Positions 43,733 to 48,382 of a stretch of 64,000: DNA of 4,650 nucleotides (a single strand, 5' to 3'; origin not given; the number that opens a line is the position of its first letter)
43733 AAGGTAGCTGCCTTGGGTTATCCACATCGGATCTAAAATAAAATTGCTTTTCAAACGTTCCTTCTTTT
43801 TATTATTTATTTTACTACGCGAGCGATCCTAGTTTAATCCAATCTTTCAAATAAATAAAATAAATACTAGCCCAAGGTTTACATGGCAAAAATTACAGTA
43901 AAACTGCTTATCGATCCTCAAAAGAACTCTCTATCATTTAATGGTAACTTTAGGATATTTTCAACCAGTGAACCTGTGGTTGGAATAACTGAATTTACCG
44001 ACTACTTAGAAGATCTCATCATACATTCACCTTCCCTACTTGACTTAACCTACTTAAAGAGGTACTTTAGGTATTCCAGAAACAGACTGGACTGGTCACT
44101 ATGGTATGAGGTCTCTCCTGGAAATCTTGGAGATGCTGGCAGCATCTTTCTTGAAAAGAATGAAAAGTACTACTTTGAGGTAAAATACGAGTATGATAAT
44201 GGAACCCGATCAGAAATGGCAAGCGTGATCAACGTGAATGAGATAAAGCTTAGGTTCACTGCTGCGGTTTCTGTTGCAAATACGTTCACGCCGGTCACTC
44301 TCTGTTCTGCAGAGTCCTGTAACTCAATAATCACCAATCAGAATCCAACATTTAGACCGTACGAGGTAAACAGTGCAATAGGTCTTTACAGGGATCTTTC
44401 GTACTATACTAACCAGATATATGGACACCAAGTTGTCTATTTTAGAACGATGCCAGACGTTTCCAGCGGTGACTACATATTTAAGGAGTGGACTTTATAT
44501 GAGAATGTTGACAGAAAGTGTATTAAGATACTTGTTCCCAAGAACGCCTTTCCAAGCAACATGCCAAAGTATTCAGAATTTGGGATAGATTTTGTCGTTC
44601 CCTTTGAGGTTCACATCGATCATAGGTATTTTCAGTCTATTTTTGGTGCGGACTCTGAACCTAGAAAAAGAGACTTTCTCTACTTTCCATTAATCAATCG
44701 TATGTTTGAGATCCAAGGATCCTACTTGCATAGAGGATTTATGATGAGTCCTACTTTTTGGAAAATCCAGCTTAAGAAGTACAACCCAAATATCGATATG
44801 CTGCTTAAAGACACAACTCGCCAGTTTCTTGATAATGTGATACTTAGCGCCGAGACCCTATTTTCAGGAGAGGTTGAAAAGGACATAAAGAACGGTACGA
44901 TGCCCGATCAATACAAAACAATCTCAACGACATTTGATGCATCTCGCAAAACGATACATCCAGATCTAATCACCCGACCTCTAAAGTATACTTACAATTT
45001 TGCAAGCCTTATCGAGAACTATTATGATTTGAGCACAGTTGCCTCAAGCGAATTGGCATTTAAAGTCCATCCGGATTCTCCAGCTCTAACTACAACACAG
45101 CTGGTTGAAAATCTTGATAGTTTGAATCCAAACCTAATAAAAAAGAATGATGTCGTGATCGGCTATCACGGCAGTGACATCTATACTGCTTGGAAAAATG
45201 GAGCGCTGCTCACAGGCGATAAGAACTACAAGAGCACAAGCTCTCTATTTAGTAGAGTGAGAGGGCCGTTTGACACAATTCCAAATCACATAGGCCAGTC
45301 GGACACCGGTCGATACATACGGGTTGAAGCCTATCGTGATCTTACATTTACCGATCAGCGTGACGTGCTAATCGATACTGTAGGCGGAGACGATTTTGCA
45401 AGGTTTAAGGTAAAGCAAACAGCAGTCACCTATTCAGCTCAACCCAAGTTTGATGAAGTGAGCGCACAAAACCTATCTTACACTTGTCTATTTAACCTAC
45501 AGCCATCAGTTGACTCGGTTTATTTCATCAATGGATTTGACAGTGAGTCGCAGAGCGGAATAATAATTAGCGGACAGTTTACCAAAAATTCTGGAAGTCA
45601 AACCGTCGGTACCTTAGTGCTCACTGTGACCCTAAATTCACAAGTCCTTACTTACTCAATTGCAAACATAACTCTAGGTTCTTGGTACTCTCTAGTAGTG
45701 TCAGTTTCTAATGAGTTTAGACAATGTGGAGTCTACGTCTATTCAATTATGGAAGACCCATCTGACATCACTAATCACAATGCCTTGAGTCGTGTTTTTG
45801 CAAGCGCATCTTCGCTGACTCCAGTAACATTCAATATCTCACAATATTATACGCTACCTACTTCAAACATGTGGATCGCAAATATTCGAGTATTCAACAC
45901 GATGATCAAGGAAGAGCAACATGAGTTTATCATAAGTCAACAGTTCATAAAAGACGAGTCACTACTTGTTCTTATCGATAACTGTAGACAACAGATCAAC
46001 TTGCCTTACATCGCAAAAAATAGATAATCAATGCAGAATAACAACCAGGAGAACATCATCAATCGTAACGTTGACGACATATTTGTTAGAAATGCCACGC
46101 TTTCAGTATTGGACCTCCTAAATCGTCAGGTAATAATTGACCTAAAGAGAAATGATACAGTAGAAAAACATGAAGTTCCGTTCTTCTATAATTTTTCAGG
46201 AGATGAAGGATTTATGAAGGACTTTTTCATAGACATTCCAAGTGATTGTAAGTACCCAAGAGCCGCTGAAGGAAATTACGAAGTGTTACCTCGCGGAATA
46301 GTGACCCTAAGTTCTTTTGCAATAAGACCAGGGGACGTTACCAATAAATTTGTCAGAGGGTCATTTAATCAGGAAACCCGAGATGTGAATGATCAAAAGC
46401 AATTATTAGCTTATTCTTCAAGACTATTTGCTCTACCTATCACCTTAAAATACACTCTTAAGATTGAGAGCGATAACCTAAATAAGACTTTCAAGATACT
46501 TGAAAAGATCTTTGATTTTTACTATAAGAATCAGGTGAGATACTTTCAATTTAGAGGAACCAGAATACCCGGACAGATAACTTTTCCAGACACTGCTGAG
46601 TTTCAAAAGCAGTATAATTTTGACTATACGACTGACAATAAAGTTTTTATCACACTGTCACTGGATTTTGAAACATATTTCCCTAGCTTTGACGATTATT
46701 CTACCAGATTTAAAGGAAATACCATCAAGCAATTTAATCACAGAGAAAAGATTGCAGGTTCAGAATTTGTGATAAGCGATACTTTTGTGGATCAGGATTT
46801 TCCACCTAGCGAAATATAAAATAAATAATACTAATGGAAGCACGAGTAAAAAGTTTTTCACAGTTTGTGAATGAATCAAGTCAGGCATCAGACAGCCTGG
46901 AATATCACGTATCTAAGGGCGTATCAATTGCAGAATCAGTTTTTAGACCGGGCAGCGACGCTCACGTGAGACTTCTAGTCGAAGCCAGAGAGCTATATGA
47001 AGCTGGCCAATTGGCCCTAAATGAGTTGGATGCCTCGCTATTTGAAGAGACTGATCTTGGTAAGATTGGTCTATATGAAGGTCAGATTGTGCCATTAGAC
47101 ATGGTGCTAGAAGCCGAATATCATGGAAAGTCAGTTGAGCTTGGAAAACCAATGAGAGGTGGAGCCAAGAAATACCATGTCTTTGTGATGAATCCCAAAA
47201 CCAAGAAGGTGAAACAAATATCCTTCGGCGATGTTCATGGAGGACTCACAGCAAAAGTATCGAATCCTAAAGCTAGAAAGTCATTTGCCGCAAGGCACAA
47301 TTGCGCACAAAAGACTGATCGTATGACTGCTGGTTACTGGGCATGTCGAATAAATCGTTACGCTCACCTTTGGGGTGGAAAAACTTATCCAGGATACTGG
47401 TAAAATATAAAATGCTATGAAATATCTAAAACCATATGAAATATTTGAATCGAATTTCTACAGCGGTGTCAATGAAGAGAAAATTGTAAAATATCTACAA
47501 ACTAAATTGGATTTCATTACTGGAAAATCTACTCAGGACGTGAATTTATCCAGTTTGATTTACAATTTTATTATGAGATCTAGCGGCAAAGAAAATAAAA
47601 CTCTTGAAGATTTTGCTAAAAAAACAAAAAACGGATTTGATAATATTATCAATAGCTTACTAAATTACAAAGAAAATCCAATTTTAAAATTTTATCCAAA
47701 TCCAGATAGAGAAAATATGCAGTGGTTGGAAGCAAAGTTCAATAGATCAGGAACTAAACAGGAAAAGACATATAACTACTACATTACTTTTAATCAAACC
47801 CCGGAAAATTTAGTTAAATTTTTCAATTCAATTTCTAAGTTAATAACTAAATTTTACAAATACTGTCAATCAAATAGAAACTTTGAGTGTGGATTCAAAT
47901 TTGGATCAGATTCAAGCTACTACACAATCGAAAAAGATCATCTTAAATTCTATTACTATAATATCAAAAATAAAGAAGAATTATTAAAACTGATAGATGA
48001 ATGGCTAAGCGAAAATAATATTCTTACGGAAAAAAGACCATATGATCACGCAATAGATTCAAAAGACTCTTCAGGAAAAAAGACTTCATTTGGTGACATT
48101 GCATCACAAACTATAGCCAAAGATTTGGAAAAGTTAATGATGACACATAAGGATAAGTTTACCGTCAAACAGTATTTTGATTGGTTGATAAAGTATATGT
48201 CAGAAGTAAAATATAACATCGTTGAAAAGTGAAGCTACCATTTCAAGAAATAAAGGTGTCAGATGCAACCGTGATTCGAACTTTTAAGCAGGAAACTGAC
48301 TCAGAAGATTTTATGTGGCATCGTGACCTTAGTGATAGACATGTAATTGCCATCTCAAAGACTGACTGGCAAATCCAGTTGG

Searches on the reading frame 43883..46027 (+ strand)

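Call 9: search_protein_families(library=phrogs, proteins=[window:43883-46027:+], max_evalue=0.00001)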
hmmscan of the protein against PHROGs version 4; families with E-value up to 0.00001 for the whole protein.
window:43883-46027:+ (714 aa): 1 family
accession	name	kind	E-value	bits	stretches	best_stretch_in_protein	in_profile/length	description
phrog_679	-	connector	2.6e-07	31.6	1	154-320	15-181/251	head closure Hc2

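Call 10: search_protein_families(library=pfam, proteins=[window:43883-46027:+], max_evalue=0.001)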
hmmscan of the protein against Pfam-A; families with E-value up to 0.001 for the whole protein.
window:43883-46027:+ (714 aa): 0 families

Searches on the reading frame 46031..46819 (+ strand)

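Call 46: search_protein_families(library=pfam, proteins=[window:46031-46819:+], max_evalue=1)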
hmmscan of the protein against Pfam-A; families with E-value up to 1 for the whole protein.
window:46031-46819:+ (262 aa): 3 families
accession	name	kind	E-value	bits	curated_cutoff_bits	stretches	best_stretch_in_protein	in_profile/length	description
PF16724.11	T4-gp15_tss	-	4.7e-06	26.4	25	1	20-236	8-208/245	T4-like virus Myoviridae tail sheath stabiliser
PF08522.16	BT_3987-like_N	-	0.046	14.9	25.9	1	38-139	18-113/120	BT_3987-like, N-terminal domain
PF10133.14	CooT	-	0.093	13.5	27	1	3-37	10-44/60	CO dehydrogenase accessory protein CooT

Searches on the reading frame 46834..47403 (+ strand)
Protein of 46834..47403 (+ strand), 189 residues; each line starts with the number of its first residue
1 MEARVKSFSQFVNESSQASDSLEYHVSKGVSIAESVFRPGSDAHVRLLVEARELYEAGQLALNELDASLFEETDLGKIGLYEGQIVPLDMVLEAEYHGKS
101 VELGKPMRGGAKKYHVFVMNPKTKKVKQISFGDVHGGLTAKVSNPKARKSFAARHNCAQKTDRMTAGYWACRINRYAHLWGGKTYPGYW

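Call 46: search_protein_families(library=pfam, proteins=[window:46834-47403:+], max_evalue=1)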
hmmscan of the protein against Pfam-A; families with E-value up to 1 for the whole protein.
window:46834-47403:+ (189 aa): 1 family
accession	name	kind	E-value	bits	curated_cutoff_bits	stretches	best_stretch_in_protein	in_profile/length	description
PF19058.5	DUF5754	-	0.23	11.9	27.4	1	108-134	7-28/49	Family of unknown function (DUF5754)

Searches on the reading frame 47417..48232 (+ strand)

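Call 46: search_protein_families(library=pfam, proteins=[window:47417-48232:+], max_evalue=1)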
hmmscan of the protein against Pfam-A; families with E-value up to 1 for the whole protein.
window:47417-48232:+ (271 aa): 1 family
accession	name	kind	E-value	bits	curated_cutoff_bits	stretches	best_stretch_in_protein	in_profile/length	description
PF11505.13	DUF3216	-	0.11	13.2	25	1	41-85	13-57/91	Protein of unknown function (DUF3216)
